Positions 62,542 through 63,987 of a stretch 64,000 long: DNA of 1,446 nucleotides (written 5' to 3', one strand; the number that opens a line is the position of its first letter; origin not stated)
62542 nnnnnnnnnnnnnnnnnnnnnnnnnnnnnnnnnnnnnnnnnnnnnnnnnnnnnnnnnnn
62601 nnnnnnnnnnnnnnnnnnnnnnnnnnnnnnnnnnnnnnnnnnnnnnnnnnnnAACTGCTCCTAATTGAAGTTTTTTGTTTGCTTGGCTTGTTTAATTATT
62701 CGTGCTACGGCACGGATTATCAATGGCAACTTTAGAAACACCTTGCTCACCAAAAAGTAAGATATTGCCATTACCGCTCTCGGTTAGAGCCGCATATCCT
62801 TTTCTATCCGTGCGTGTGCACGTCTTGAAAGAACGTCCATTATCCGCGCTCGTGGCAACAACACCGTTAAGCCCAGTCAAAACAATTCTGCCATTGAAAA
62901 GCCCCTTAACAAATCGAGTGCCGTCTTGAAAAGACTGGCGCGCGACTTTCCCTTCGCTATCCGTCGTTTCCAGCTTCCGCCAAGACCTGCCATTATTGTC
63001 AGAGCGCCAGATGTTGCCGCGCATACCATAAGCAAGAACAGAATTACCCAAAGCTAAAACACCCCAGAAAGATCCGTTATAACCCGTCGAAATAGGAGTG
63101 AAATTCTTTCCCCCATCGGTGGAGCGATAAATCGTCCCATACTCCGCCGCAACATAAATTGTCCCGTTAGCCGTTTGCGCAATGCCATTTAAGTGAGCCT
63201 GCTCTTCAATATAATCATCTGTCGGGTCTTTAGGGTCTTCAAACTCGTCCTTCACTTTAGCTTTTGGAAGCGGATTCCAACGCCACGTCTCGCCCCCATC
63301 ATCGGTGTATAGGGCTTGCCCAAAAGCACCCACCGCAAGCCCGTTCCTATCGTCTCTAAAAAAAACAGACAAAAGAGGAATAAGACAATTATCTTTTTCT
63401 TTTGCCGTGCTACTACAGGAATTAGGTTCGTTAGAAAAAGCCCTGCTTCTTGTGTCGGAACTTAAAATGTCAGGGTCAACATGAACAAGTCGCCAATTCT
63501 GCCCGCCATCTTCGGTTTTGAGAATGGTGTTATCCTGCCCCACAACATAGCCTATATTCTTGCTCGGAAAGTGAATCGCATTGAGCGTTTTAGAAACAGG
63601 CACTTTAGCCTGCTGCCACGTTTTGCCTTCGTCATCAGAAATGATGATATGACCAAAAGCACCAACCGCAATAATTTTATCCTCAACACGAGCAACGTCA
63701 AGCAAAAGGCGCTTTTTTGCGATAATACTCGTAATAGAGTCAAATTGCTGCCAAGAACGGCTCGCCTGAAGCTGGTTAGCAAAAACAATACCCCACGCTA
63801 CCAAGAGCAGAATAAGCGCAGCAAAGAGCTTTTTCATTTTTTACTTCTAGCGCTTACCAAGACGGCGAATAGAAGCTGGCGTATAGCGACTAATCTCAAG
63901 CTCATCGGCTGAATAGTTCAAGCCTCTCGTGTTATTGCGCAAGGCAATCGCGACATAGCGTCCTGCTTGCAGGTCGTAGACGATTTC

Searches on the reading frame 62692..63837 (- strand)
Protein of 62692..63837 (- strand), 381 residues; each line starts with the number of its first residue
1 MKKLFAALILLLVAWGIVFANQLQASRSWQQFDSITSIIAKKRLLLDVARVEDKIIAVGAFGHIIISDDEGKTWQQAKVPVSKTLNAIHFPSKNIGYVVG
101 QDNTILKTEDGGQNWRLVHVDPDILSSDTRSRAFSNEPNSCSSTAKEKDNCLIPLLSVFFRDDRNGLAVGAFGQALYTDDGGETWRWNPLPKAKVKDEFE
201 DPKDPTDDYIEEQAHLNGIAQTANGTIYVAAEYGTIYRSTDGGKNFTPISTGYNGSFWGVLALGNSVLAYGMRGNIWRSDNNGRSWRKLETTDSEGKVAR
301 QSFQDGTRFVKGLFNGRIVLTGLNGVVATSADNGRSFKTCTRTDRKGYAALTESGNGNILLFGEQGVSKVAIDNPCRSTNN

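Call 8: search_protein_families(library=pfam, proteins=[window:62692-63837:-])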
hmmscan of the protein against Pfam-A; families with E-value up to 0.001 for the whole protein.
window:62692-63837:- (381 aa): 8 families
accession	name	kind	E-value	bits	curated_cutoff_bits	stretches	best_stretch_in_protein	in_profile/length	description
PF14870.12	PSII_BNR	-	8.4e-19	68.4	27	2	73-120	8-55/303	Photosynthesis system II assembly factor YCF48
PF15902.12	Sortilin-Vps10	-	4.1e-16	59.2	33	1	63-210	2-134/446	Sortilin, neurotensin receptor 3,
PF02012.26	BNR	-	6.1e-13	47.1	27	0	66-75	2-11/12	BNR/Asp-box repeat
PF19755.4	DUF6242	-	2.4e-06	28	29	0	52-115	152-217/217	Domain of unknown function (DUF6242)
PF24316.1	Tli3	-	1.9e-05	25.4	27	0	63-79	85-101/129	T6SS Tli3 immunity protein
PF13810.12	DUF4185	-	6.7e-05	22.7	39.5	0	275-297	128-150/309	Domain of unknown function (DUF4185)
PF15899.11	BNR_6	-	0.00037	20.7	27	0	236-247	1-12/14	BNR-Asp box repeat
PF13088.12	BNR_2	-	0.00062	19.7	31.4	0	63-131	139-203/277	BNR repeat-like domain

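Call 11: find_encoding_contigs(protein=window:62692-63837:-, flank=10000, max_places=4)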
Protein window:62692-63837:- (381 aa): 3 contigs read that carry it; 3 places shown.
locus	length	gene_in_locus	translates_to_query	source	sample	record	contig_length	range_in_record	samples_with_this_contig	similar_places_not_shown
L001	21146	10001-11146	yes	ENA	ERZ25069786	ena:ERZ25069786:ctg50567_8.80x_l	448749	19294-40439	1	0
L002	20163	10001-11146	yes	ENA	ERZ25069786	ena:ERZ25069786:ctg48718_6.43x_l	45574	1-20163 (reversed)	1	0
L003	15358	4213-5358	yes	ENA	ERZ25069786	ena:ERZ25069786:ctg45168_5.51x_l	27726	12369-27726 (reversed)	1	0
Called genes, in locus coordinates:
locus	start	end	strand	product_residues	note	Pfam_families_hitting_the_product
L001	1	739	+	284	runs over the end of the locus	PF00440:TetR_N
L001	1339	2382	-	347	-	PF00814:TsaD, PF22521:HypF_C_2 (weak)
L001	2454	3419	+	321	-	PF01379:Porphobil_deam, PF03900:Porphobil_deamC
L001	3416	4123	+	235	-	PF02602:HEM4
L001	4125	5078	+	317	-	-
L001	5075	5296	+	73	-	-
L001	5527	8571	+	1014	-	PF06980:DUF1302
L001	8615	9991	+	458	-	PF07044:DUF1329, PF17131:TP_0789-like (faint)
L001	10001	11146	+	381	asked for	PF25852:DUF6242_C (faint), PF02012:BNR (faint), PF15902:Sortilin-Vps10, PF14870:PSII_BNR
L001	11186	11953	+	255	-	PF00106:adh_short, PF08659:KR, PF13561:adh_short_C2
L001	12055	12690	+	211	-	PF00117:GATase, PF07722:Peptidase_C26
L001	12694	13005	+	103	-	PF01906:YbjQ_1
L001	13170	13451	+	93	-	PF02325:CCB3_YggT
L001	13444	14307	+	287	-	PF00763:THF_DHG_CYH, PF02882:THF_DHG_CYH_C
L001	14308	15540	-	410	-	PF00764:Arginosuc_synth, PF20979:Arginosuc_syn_C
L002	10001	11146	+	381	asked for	PF25852:DUF6242_C (faint), PF02012:BNR (faint), PF15902:Sortilin-Vps10, PF14870:PSII_BNR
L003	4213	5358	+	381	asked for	PF25852:DUF6242_C (faint), PF02012:BNR (faint), PF15902:Sortilin-Vps10, PF14870:PSII_BNR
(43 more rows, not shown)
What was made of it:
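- On the other they contain DUF1329, DUF1302, hemCD, tsaD and a TetR gene (call 11).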

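Call 25: list_cluster_members(proteins=[window:62692-63837:-, window:53623-54402:+, window:51800-53611:+, window:58298-59530:+, window:59531-60394:-, window:46005-48554:-, window:9099-9824:-, window:54417-55493:+, window:7985-8998:-, window:5336-7210:-])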
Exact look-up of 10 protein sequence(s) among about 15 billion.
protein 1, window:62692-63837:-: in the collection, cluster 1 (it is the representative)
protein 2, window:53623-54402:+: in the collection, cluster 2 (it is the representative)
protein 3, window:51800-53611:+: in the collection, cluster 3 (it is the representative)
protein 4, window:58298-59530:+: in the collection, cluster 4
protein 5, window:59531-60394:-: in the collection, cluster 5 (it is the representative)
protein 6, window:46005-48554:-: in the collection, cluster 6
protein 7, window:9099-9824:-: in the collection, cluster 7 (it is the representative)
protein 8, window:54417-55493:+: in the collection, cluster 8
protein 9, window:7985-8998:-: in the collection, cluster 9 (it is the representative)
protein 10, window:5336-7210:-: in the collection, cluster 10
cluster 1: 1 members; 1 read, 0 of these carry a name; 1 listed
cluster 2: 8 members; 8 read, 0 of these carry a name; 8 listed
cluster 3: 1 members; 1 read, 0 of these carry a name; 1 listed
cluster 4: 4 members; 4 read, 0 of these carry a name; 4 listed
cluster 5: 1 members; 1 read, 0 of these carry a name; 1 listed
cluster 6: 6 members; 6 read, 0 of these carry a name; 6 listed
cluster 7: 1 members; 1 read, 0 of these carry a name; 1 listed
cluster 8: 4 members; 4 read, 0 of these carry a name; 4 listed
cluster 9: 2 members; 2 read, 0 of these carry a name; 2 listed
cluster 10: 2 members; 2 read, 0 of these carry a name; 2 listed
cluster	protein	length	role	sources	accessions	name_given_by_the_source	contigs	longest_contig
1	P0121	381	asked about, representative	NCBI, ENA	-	-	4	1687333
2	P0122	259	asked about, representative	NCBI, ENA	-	-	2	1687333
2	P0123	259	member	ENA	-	-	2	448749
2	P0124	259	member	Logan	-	-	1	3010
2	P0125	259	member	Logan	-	-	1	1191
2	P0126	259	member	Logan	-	-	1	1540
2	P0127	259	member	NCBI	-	-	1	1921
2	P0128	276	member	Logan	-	-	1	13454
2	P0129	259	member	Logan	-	-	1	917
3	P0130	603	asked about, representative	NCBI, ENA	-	-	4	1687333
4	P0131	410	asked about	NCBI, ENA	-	-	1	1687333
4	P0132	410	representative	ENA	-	-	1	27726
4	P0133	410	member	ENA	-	-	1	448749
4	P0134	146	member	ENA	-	-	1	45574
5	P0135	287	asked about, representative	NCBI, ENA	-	-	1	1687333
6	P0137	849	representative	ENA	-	-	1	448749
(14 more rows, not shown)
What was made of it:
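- On TpsA passenger of two-partner secretion (type Vb): The 1,687,333-bp source contig (call 25) cannot be fetched or scanned.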

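Call 38: find_encoding_contigs(protein=P0137, flank=10000, max_places=4)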
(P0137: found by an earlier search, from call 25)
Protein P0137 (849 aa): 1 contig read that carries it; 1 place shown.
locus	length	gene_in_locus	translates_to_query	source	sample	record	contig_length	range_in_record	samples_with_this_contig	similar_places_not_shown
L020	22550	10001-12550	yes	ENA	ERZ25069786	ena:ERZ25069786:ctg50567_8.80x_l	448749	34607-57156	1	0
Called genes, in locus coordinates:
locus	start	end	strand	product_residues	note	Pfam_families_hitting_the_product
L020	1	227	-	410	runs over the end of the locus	PF00764:Arginosuc_synth, PF20979:Arginosuc_syn_C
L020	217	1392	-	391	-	PF04055:Radical_SAM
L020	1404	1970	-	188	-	-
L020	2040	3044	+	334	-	PF08240:ADH_N, PF00107:ADH_zinc_N, PF13602:ADH_zinc_N_2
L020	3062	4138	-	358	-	PF03969:AFG1_ATPase, PF00308:Bac_DnaA (faint)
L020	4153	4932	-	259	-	PF13085:Fer2_3, PF13183:Fer4_8, PF13237:Fer4_10, PF13534:Fer4_17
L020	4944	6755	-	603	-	PF00890:FAD_binding_2, PF02910:Succ_DH_flav_C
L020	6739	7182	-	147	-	PF01127:Sdh_cyt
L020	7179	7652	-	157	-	PF01127:Sdh_cyt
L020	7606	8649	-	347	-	PF00248:Aldo_ket_red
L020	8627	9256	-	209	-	PF25182:NonGDSL (weak), PF00657:Lipase_GDSL, PF13472:Lipase_GDSL_2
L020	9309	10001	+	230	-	PF00005:ABC_tran, PF02463:SMC_N (faint), PF13304:AAA_21 (faint)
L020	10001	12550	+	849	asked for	PF02687:FtsX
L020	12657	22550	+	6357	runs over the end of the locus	-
